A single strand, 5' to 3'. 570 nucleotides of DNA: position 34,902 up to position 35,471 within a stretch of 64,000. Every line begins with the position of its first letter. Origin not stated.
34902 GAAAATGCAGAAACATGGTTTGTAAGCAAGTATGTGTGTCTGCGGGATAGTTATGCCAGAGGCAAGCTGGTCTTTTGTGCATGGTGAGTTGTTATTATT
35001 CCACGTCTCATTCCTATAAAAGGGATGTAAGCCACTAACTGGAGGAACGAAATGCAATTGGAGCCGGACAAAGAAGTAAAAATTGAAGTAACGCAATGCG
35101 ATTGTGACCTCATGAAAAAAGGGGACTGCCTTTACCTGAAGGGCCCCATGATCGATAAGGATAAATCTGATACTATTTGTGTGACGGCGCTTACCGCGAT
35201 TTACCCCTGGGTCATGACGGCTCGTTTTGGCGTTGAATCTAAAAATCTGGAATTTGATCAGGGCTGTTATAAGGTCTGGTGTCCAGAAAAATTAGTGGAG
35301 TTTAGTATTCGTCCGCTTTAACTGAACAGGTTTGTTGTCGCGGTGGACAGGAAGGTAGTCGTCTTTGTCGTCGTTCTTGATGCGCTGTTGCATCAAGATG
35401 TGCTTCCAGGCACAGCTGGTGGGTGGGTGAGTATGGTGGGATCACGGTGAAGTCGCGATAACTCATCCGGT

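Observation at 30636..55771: Candidate anaerobic 5-aminovalerate (or GABA) to glutarate to crotonyl-CoA pathway using a tungsten AOR instead of an NAD-dependent semialdehyde dehydrogenase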

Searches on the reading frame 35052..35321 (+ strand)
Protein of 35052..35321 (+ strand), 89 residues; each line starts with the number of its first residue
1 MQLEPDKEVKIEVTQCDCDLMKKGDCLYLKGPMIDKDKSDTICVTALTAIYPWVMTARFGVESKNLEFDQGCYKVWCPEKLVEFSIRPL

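Call 28: search_protein_families(library=pfam, proteins=[window:35052-35321:+], max_evalue=0.01)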
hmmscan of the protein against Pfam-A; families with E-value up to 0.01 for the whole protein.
window:35052-35321:+ (89 aa): 0 families

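Call 60: search_protein_families(library=ncbifam, proteins=[window:35052-35321:+], max_evalue=0.001)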
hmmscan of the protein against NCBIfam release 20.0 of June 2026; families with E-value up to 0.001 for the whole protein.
window:35052-35321:+ (89 aa): 1 family
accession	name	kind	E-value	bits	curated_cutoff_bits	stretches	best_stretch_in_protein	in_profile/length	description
TIGR04076.1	TIGR04076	subfamily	2.1e-10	41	33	1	7-84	2-84/91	TIGR04076 family protein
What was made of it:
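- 35052..35321 (+): 89-aa Cys-rich TIGR04076-family gene, function unknown. NCBIfam TIGR04076, 41 bits against a 33 cut-off (call 60).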
